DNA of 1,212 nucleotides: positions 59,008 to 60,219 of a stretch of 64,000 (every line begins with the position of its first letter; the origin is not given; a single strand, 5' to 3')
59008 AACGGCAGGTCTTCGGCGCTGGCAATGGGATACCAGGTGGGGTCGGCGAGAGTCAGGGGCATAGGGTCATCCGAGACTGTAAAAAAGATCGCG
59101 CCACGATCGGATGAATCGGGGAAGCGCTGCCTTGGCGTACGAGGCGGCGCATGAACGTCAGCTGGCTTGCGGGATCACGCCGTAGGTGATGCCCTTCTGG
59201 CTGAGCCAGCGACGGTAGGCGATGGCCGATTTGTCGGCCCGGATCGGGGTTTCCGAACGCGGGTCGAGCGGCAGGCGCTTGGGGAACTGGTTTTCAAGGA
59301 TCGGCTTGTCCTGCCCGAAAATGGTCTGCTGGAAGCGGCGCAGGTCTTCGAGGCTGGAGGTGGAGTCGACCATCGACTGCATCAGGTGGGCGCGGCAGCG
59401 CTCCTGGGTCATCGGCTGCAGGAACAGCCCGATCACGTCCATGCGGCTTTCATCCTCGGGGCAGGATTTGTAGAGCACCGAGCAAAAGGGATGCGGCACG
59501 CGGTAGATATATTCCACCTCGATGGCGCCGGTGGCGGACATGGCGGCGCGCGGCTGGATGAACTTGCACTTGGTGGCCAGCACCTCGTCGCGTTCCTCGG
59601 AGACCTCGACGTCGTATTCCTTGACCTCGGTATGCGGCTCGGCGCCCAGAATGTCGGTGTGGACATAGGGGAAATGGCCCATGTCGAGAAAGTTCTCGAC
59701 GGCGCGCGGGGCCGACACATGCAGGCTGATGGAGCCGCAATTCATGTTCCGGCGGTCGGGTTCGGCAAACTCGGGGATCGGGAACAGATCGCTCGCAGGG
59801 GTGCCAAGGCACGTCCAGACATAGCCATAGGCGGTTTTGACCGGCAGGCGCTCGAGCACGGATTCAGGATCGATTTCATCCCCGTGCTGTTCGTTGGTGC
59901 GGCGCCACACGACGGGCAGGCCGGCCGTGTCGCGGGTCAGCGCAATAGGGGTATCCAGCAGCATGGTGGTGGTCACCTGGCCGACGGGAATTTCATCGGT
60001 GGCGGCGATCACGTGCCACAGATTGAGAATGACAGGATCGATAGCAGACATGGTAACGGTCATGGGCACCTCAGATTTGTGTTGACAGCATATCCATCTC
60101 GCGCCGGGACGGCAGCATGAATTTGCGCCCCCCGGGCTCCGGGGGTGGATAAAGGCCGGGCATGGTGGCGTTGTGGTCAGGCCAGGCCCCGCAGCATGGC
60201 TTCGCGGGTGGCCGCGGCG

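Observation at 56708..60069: Split Rieske oxygenase with the NdmC/NdmD/NdmE architecture (catalytic subunit without Rieske cluster + Rieske-reductase fusion + GST-fold subunit)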

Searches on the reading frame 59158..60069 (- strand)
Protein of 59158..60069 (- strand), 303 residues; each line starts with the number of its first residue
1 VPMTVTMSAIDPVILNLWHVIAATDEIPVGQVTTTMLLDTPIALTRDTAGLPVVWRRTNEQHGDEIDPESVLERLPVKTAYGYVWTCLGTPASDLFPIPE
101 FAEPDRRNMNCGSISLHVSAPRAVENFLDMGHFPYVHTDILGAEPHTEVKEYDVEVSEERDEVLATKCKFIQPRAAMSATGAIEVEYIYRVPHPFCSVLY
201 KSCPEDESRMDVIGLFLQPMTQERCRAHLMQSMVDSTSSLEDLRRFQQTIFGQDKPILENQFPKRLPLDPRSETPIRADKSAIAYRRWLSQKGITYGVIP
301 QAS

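Call 3: search_protein_families(library=pfam, proteins=[window:59158-60069:-], max_evalue=0.01)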
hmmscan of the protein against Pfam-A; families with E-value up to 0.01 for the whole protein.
window:59158-60069:- (303 aa): 2 families
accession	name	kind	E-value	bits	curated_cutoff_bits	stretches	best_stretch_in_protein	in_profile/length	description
PF19112.6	VanA_C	-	2e-22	80.7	23.5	1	119-291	4-189/193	Vanillate O-demethylase oxygenase C-terminal domain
PF19298.5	KshA_C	-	0.00069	20.2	23.3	1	90-146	8-63/207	3-Ketosteroid 9alpha-hydroxylase C-terminal domain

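Call 4: search_protein_families(library=ncbifam, proteins=[window:59158-60069:-], max_evalue=0.01)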
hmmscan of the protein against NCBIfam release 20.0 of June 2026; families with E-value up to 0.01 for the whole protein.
window:59158-60069:- (303 aa): 0 families

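Call 5: search_solved_structures(query=window:59158-60069:-, max_evalue=1, show_alignments=3)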
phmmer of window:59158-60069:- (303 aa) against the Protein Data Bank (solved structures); distinct sequences matched with E-value up to 1: 8.
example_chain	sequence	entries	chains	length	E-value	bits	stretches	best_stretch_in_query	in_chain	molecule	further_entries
6wn3_A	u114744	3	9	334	1.5e-31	113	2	62-298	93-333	SxtT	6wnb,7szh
6wnc_A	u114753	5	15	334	1.7e-30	109.6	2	62-298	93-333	SxtDIOX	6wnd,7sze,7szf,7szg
6icl_A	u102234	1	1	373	8.8e-11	44.8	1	66-292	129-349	Methylxanthine N3-demethylase NdmB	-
6ick_A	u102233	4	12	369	6.4e-10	42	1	69-291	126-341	Methylxanthine N1-demethylase NdmA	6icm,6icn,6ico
6icp_A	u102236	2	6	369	1.1e-09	41.3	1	69-291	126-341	Methylxanthine N1-demethylase NdmA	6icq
7qwt_A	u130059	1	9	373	0.00019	24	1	56-146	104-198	Rieske (2Fe-2S) domain protein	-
3gb4_A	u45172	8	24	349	0.00068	22.2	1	60-138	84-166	DdmC | Dicamba O-demethylase, oxygenase component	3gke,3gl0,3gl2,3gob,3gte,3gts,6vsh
1jjr_A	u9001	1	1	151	0.024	17.1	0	212-250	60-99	THYROID AUTOANTIGEN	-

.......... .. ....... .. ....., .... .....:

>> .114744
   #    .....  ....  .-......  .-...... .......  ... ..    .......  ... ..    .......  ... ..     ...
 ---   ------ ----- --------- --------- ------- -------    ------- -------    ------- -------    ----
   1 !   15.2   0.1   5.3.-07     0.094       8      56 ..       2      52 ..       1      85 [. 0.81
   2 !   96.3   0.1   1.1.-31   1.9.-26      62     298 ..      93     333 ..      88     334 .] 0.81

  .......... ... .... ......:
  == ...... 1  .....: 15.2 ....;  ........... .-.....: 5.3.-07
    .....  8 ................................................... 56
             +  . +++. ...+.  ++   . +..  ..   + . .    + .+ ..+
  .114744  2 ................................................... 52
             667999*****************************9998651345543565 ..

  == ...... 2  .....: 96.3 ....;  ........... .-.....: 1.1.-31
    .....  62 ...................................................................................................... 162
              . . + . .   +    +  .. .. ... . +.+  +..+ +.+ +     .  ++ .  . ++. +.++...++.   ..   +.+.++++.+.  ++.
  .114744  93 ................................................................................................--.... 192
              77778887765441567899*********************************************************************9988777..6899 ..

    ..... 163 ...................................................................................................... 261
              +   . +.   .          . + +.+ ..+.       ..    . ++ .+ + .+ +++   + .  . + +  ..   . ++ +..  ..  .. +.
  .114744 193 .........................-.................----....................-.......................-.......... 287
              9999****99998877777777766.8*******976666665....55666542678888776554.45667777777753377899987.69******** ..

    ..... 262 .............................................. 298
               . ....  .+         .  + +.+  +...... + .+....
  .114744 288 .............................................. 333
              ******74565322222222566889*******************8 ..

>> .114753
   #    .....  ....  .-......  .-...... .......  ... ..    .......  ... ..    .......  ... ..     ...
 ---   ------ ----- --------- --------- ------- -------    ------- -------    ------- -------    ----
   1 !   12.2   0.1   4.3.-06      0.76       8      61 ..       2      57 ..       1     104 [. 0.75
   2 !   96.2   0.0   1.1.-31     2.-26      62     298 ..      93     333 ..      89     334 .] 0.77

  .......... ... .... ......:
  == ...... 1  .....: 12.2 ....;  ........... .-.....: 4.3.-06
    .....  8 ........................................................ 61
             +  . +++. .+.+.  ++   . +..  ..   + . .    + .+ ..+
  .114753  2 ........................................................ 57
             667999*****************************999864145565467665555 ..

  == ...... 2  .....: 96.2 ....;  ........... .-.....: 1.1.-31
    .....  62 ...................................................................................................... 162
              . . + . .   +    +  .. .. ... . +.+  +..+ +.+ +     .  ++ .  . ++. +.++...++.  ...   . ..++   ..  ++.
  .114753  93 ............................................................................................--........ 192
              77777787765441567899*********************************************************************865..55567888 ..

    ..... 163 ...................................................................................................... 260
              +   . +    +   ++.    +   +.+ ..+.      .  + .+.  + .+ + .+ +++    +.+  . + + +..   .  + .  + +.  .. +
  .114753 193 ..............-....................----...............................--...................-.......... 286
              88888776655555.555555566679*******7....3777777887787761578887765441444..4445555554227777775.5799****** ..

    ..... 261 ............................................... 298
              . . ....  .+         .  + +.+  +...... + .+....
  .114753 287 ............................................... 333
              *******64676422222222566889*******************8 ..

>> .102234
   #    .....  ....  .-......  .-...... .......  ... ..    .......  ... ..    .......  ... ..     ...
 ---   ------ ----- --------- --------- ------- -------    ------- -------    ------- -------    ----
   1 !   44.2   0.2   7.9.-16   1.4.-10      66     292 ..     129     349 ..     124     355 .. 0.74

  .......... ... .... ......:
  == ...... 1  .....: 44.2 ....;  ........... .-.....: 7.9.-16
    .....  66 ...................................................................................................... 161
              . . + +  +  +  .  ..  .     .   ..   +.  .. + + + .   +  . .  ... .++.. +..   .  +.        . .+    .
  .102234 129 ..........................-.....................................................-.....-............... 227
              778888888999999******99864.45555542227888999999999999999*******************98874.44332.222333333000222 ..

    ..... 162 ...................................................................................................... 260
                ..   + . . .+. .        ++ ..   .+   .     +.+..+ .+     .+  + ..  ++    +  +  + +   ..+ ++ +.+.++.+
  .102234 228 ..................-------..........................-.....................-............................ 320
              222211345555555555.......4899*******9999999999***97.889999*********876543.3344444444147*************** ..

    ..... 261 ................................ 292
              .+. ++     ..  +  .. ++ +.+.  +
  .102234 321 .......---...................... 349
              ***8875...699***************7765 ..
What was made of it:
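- The wider VanA_C family acts on many substrate types (call 3; PDB hits in call 5).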

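Call 11: find_homologous_proteins(query=window:59158-60069:-, max_evalue=0.00001)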
Query window:59158-60069:- (303 aa): 3926 proteins with E <= 0.00001 among 5516 candidates; the best 120 are listed.
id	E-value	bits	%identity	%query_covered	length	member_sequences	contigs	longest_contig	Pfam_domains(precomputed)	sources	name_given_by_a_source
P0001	1.8e-202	689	100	99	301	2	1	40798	PF19112.7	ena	-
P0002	5.8e-197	671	95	99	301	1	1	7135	PF19112.7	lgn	-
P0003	8.5e-175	598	86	97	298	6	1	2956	PF19112.7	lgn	-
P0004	2.6e-172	590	84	98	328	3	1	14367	PF19112.7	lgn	-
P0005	3.9e-171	586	83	98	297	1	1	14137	PF19112.7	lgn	-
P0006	4.8e-170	583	82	97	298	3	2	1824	PF19112.7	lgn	-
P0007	5.5e-170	582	82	99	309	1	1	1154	PF19112.7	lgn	-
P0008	8.1e-170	582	82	99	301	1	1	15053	PF19112.7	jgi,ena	-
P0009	3.9e-169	580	81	99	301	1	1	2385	PF19112.7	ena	-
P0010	5.5e-169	579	82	98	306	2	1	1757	PF19112.7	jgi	jgi:phenylpropionate dioxygenase-like ring-hydroxylating dioxygenase large terminal subunit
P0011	9.7e-169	578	82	98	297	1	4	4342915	PF19112.7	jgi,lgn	jgi:phenylpropionate dioxygenase-like ring-hydroxylating dioxygenase large terminal subunit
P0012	1.3e-168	578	82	98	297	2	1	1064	PF19112.7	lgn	-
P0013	1.4e-168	578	83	97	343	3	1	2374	PF19112.7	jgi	jgi:phenylpropionate dioxygenase-like ring-hydroxylating dioxygenase large terminal subunit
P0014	1.6e-168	578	83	97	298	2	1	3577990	PF19112.7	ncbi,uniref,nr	ncbi:aromatic ring-hydroxylating dioxygenase subunit alpha [Devosia sp.]|uniref:aromatic ring-hydrox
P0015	1.7e-168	578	82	98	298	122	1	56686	PF19112.7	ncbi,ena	-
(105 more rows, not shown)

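Call 14: search_dna_similar(query=window:59158-60069:-, collection=plasmids, mode=protein, max_rows=40, rows=spread, max_evalue=1e-10)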
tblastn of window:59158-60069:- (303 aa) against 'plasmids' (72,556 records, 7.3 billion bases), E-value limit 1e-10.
Records with a match: 262; places in all: 334; records where one place covers at least 80% of the query: 212.
Best place of each record, by identity: 60-80% 64; <60% 198.
By first word of the organism name: Rhizobium 128; Sinorhizobium 65; Pantoea 13; Mycetohabitans 9; Pseudomonas 6; Acinetobacter 6; Paraburkholderia 4; Klebsiella 4; Leptolyngbya 4; Komagataeibacter 3; and 17 more.
By predicted mobility (MOB-suite, as given by PLSDB): non-mobilizable 140; conjugative 112; mobilizable 10.
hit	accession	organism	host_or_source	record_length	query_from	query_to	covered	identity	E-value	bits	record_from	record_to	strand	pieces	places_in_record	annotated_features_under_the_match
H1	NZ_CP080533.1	Mesorhizobium sp. AR02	Oxytropis sp.,Cell culture,root nodule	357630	7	303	98%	66.1%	1e-129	413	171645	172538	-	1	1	aromatic ring-hydroxylating dioxygenase subunit alpha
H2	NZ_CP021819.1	Sinorhizobium meliloti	Medicago truncatula,Single Cell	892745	11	303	97%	64.6%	1e-126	404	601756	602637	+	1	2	aromatic ring-hydroxylating dioxygenase subunit alpha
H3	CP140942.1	Sinorhizobium meliloti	Medicago lupulina,whole organism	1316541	11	303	97%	64.6%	1e-126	404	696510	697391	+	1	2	aromatic ring-hydroxylating dioxygenase subunit alpha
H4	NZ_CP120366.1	Sinorhizobium kummerowiae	Kummerowia stipulacea,Pure culture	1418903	11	303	97%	64.6%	1e-126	404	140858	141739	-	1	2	none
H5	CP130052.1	Sinorhizobium meliloti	Medicago,Cell culture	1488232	11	303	97%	64.6%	1e-126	404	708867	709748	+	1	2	aromatic ring-hydroxylating dioxygenase subunit alpha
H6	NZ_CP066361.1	Sinorhizobium meliloti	Medicago lupulina L.,nodules of ...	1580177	11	303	97%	64.6%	1e-126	404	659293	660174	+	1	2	none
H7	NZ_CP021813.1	Sinorhizobium meliloti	Medicago truncatula,Single Cell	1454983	11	303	97%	64.6%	2e-126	404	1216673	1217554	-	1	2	none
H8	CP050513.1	Sinorhizobium meliloti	Medicago sativa,cell culture,root nodule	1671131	11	303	97%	64.3%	2e-126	404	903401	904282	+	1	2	aromatic ring-hydroxylating dioxygenase subunit alpha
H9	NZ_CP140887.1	Sinorhizobium medicae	Medicago lupulina,whole organism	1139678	11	303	97%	63.6%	1e-125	402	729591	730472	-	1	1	none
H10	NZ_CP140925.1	Sinorhizobium medicae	Medicago lupulina,whole organism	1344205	11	303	97%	63.6%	1e-125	402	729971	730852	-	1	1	record has no annotation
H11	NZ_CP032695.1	Rhizobium jaguaris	Calliandra grandiflora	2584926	11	303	97%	49.8%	3e-87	291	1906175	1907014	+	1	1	none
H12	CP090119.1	Rhizobium leguminosarum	Trifolium ambiguum,Cell culture,Plant ...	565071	14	297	94%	49.3%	2e-80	272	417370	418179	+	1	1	aromatic ring-hydroxylating dioxygenase subunit alpha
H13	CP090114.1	Rhizobium leguminosarum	Trifolium ambiguum,Cell culture,Plant ...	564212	34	297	87%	52.7%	8e-81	273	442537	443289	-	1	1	aromatic ring-hydroxylating dioxygenase subunit alpha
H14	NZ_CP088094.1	Rhizobium laguerreae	cell culture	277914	14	297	94%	48.6%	2e-80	272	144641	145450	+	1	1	aromatic ring-hydroxylating dioxygenase subunit alpha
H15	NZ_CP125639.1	Rhizobium leguminosarum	Phaseolus vulgaris,Pure culture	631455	34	297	87%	52.3%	4e-80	271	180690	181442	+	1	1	aromatic ring-hydroxylating dioxygenase subunit alpha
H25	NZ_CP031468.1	Paraburkholderia caffeinilytica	mix culture,tea plantation soil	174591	10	299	96%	45.9%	2e-81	275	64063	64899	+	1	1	aromatic ring-hydroxylating dioxygenase subunit alpha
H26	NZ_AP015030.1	Pseudomonas putida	-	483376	5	297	97%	44.8%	1e-76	261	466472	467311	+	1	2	aromatic ring-hydroxylating dioxygenase subunit alpha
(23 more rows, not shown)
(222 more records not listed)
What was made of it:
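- HpxD-type purine hydroxylases are distant relatives at 27-29 % identity (call 14).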

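Call 16: get_annotated_region(hit=H26, flank=12000)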
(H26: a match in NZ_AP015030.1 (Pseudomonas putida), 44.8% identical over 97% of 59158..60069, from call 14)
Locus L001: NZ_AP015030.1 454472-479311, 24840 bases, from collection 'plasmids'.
description: Pseudomonas putida strain KF715 plasmid pKF715A, complete sequence
organism: Pseudomonas putida (NCBI taxid 303)
taxonomy: Bacteria; Pseudomonadota; Gammaproteobacteria; Pseudomonadales; Pseudomonadaceae; Pseudomonas; Pseudomonas putida
host: -; source: -; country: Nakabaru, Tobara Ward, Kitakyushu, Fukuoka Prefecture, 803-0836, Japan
typing (MOB-suite, as given by PLSDB): conjugative; replicon IncP; relaxase MOBF,MOBH; mating-pair formation MPF_T
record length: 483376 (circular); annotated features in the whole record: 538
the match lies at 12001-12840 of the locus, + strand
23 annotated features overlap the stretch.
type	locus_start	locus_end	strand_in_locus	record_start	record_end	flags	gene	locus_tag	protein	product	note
CDS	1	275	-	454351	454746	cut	-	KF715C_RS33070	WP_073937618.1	hypothetical protein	-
CDS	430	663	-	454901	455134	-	-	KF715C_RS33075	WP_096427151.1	hypothetical protein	-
CDS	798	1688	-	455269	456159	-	-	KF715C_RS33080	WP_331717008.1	DNA cytosine methyltransferase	-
CDS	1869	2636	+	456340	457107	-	-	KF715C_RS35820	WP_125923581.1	hypothetical protein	-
CDS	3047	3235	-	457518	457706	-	-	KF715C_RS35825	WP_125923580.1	hypothetical protein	-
CDS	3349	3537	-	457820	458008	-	-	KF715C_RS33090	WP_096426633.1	AbrB family transcriptional regulator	-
CDS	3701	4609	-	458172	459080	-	-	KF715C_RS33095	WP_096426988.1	LysR family transcriptional regulator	GO:0006355 - regulation of DNA-templated transcription [Evidence IEA]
CDS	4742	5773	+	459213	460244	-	-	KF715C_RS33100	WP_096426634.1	aromatic ring-hydroxylating dioxygenase subunit alpha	-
CDS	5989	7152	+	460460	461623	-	hpxO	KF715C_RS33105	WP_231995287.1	FAD-dependent urate hydroxylase HpxO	-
CDS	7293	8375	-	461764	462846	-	-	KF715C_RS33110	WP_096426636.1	BMP family ABC transporter substrate-binding protein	-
CDS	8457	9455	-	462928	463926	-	-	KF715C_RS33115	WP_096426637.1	2-oxoglutarate and iron-dependent oxygenase domain-containing protein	-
CDS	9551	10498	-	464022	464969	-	-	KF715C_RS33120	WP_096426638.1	LysR substrate-binding domain-containing protein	-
CDS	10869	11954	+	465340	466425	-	-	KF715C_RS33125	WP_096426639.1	TIM barrel protein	-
CDS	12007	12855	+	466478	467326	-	-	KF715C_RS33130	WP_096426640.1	aromatic ring-hydroxylating dioxygenase subunit alpha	-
CDS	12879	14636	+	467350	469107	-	-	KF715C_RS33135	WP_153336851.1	Rieske 2Fe-2S domain-containing protein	-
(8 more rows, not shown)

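Call 17: get_annotated_region(hit=H25, flank=12000)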
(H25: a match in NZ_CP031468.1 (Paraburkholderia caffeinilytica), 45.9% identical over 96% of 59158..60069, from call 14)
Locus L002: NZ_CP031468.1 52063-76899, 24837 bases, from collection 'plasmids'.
description: Paraburkholderia caffeinilytica strain CF1 plasmid p1, complete sequence
organism: Paraburkholderia caffeinilytica (NCBI taxid 1761016)
taxonomy: Bacteria; Pseudomonadota; Betaproteobacteria; Burkholderiales; Burkholderiaceae; Paraburkholderia; Paraburkholderia caffeinilytica
host: -; source: mix culture,tea plantation soil; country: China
typing (MOB-suite, as given by PLSDB): non-mobilizable; replicon rep_cluster_186; mating-pair formation MPF_T
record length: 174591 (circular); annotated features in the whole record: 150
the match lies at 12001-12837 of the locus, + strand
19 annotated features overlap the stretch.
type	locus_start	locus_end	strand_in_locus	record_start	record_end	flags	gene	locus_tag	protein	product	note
CDS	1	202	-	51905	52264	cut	-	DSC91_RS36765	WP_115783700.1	BON domain-containing protein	-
CDS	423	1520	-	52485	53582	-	-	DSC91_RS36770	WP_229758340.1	BMP family ABC transporter substrate-binding protein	-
CDS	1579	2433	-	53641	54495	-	-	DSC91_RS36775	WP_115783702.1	hypothetical protein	-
CDS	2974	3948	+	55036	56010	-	-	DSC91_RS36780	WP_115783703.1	2-oxoglutarate and iron-dependent oxygenase domain-containing protein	-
CDS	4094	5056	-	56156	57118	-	-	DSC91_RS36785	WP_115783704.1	LysR family transcriptional regulator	GO:0006355 - regulation of DNA-templated transcription [Evidence IEA]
CDS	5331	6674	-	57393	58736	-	-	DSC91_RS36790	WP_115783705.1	nucleobase:cation symporter-2 family protein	-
CDS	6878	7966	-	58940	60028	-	-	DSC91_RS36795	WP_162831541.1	hypothetical protein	-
CDS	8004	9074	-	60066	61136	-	-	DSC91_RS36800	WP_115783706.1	aromatic ring-hydroxylating dioxygenase subunit alpha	-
CDS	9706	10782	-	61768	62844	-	-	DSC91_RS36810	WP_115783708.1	aromatic ring-hydroxylating dioxygenase subunit alpha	-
CDS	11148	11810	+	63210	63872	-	-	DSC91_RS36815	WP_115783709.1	GntR family transcriptional regulator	-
CDS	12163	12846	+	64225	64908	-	-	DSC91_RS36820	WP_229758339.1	aromatic ring-hydroxylating dioxygenase subunit alpha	-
CDS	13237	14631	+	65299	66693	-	-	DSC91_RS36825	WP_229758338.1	PDR/VanB family oxidoreductase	-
CDS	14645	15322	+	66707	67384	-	-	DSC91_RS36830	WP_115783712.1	glutathione S-transferase family protein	GO:0006749 - glutathione metabolic process [Evidence IEA]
CDS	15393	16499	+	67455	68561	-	-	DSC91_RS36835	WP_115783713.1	S-(hydroxymethyl)glutathione dehydrogenase/class III alcohol dehydrogenase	GO:0006113 - fermentation [Evidence IEA]; GO:0009404 - toxin metabolic process [Evidence IEA]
CDS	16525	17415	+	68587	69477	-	fghA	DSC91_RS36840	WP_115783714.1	S-formylglutathione hydrolase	GO:0046292 - formaldehyde metabolic process [Evidence IEA]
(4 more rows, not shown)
